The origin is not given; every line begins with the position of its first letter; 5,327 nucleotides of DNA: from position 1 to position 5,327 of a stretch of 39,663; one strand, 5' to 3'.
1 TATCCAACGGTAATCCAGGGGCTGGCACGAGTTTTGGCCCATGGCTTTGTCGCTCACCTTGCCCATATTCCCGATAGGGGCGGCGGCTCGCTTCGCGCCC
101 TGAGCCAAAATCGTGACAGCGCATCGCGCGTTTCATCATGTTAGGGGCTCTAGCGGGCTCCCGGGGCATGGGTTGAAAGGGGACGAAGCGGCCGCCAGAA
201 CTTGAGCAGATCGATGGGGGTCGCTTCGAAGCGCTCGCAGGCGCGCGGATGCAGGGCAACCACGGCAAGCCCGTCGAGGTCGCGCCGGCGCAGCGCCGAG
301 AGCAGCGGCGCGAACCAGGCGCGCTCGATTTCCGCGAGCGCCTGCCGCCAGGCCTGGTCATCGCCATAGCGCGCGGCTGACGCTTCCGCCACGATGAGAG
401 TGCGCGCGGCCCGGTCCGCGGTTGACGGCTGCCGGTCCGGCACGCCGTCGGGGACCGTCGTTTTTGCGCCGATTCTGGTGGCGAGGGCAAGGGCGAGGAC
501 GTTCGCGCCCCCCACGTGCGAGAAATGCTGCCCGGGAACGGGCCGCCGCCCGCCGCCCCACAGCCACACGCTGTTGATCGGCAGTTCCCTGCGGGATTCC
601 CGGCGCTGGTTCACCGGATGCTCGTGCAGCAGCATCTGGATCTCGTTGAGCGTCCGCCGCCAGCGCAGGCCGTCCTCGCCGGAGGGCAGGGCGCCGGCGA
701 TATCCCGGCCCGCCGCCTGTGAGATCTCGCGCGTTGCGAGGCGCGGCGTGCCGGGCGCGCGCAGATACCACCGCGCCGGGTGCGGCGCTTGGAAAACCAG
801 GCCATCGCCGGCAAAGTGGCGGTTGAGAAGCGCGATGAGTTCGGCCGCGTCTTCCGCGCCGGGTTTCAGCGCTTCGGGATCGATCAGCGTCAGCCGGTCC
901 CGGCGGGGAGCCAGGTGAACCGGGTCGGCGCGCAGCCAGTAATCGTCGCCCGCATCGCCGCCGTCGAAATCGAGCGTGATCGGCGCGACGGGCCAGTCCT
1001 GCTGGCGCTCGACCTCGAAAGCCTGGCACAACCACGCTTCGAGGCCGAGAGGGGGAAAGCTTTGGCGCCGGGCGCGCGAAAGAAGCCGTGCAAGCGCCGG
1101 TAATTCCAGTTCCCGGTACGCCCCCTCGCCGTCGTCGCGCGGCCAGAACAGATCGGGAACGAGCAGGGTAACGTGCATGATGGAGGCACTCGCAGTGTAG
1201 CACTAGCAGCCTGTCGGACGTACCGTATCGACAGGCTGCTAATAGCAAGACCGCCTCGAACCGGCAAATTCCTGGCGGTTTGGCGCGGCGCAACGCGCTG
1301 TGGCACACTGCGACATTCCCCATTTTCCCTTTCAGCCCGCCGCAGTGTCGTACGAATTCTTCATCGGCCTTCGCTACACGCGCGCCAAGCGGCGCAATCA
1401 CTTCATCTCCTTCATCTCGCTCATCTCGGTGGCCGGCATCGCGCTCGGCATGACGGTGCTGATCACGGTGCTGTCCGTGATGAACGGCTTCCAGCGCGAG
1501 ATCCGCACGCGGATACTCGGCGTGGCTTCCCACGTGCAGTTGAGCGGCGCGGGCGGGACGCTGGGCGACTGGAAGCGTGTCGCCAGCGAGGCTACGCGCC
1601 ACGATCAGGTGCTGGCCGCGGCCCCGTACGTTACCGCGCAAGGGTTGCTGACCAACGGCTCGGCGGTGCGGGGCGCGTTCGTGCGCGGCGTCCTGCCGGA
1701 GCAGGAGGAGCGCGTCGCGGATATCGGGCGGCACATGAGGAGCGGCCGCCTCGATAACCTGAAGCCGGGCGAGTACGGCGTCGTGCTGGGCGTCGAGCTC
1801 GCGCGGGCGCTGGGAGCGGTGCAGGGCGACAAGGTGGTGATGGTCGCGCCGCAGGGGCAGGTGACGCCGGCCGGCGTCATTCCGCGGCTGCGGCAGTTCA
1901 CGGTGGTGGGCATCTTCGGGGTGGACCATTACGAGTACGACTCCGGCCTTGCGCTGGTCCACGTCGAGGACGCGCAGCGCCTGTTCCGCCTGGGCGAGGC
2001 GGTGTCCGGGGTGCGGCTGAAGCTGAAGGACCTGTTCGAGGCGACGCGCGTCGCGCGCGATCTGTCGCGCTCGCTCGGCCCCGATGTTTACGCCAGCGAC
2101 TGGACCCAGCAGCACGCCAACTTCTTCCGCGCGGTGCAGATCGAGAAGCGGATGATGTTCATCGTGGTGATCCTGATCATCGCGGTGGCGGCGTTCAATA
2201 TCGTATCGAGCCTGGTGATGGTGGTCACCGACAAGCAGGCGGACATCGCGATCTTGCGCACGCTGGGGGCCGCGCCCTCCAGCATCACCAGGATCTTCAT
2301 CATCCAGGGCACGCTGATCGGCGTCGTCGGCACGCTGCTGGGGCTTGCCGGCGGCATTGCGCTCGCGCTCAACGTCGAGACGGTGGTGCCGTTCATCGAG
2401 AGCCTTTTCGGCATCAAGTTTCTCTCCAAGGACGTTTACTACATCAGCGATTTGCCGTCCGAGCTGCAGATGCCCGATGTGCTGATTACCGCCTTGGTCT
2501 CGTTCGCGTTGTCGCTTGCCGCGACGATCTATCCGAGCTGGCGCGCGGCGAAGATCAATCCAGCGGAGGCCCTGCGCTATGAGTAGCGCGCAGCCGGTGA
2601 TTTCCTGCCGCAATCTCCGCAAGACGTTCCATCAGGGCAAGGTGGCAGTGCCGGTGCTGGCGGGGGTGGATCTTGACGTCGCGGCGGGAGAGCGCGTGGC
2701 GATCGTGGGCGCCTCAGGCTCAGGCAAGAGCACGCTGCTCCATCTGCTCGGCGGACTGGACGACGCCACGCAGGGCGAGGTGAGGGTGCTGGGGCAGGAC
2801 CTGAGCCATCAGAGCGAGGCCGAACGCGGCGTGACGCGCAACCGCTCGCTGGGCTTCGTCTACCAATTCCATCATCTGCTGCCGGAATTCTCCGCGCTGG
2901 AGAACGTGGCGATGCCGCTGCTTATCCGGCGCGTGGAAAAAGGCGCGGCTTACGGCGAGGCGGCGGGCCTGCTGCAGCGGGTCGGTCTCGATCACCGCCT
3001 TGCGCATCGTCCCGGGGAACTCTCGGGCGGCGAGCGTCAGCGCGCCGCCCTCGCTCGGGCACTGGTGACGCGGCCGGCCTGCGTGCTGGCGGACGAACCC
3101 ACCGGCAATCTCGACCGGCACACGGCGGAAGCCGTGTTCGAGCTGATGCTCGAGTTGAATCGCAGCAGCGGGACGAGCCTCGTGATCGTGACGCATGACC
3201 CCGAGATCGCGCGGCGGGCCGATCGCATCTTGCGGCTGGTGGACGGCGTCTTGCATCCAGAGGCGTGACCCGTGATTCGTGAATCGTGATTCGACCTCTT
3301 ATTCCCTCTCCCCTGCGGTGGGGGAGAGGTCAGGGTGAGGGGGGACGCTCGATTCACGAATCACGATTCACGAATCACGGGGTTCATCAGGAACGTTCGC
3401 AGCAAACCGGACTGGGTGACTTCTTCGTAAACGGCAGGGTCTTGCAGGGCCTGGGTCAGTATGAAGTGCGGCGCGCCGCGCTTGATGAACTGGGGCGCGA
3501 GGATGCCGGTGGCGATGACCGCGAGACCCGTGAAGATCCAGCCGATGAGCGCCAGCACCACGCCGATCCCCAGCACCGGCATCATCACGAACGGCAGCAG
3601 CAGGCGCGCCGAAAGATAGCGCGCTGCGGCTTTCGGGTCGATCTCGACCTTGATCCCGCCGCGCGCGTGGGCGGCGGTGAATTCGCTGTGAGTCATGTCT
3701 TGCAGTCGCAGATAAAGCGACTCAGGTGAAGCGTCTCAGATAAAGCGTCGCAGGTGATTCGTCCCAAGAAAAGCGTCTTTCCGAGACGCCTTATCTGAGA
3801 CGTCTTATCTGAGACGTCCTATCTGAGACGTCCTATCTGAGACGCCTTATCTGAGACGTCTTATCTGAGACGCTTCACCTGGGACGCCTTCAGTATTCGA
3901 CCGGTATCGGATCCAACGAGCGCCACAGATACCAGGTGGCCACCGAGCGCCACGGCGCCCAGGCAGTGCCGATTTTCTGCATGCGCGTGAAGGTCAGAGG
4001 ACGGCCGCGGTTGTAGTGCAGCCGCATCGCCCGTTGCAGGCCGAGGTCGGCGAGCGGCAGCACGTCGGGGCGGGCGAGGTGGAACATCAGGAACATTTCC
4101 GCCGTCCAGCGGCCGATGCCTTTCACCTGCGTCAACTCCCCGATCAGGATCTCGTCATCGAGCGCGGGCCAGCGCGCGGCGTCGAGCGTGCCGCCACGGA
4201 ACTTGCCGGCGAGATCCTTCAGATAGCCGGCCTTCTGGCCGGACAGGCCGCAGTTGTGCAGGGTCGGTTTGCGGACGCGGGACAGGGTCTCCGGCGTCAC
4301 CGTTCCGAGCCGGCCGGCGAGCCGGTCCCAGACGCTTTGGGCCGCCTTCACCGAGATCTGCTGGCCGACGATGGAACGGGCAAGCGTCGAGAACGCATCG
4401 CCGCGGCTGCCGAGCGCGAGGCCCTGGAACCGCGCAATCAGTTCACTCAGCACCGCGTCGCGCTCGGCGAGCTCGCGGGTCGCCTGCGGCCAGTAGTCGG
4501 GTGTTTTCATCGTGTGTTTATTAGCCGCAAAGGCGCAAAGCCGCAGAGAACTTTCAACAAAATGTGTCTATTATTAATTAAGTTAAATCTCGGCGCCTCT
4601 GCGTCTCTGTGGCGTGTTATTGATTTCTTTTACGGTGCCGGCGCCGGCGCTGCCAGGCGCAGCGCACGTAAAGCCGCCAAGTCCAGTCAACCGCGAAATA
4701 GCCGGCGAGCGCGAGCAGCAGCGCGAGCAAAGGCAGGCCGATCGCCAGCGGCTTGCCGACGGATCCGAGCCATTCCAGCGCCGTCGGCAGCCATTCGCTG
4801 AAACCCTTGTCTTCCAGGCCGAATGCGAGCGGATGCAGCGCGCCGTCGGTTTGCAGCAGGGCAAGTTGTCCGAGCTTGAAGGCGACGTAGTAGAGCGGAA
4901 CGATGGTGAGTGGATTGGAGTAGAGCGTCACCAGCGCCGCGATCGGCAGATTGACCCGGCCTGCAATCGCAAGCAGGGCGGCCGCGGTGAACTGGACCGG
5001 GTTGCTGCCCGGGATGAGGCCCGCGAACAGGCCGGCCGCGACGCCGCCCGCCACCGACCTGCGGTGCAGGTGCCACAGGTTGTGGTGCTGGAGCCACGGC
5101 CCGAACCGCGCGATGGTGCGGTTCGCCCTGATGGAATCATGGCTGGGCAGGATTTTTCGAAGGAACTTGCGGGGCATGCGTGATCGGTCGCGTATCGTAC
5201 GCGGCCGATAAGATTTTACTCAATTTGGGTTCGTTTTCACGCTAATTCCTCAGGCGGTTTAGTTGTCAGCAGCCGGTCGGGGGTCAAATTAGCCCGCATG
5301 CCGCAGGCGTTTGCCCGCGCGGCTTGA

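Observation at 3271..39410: Heptad-periodic inverted-repeat elements occupy most intergenic spacers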

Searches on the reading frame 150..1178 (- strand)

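Call 64: search_protein_families(library=pfam, proteins=[window:150-1178:-], max_evalue=0.01)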
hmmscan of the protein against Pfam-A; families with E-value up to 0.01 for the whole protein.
window:150-1178:- (342 aa): 1 family
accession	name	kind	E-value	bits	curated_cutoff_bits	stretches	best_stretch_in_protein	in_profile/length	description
PF10143.14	PhosphMutase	-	0.0077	16.6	21.5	0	79-190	55-170/170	2,3-bisphosphoglycerate-independent phosphoglycerate mutase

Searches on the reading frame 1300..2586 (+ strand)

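Call 11: search_protein_families(library=pfam, proteins=[window:1300-2586:+])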
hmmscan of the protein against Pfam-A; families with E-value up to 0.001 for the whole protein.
window:1300-2586:+ (428 aa): 2 families
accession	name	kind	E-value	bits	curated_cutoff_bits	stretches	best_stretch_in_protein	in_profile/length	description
PF12704.14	MacB_PCD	-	2.6e-16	61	27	1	40-255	1-204/207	MacB-like periplasmic core domain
PF02687.27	FtsX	-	2.7e-16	60.1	25.5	1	288-421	2-120/120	FtsX-like permease C-terminal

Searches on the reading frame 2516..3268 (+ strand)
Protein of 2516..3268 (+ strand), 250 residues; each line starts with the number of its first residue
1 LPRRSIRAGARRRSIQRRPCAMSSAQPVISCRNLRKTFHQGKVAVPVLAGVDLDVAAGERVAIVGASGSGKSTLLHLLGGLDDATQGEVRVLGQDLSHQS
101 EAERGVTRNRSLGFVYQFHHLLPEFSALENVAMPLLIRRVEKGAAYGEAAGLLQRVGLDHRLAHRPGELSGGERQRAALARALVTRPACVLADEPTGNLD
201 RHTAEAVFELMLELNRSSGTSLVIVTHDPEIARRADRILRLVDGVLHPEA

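Call 11: search_protein_families(library=pfam, proteins=[window:2516-3268:+])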
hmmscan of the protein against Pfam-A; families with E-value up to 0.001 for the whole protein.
window:2516-3268:+ (250 aa): 4 families
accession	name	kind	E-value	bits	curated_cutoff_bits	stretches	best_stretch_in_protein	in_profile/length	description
PF00005.33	ABC_tran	-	3.2e-32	112.4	25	1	49-196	2-136/137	ABC transporter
PF13304.12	AAA_21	-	7.4e-08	33.2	27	0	62-90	3-26/304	AAA domain, putative AbiEii toxin, Type IV TA system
PF02463.25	SMC_N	-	4.4e-06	26.7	40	0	150-241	124-211/220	RecF/RecN/SMC N terminal domain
PF13555.12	AAA_29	-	0.00055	20.1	27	1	52-75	16-39/61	P-loop containing region of AAA domain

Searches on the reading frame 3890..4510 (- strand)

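Call 11: search_protein_families(library=pfam, proteins=[window:3890-4510:-])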
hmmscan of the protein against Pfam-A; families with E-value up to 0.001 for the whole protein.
window:3890-4510:- (206 aa): 1 family
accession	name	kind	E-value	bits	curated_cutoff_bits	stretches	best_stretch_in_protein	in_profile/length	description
PF00730.31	HhH-GPD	-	7.4e-15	55.7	26.2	1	45-169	2-90/108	HhH-GPD superfamily base excision DNA repair protein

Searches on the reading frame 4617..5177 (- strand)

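Call 11: search_protein_families(library=pfam, proteins=[window:4617-5177:-])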
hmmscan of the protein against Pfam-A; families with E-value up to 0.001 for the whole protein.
window:4617-5177:- (186 aa): 1 family
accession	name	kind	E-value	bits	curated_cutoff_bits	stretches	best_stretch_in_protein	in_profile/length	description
PF09835.14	DUF2062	-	5.6e-39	133.9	27.4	1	24-176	3-147/147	Uncharacterized protein conserved in bacteria (DUF2062)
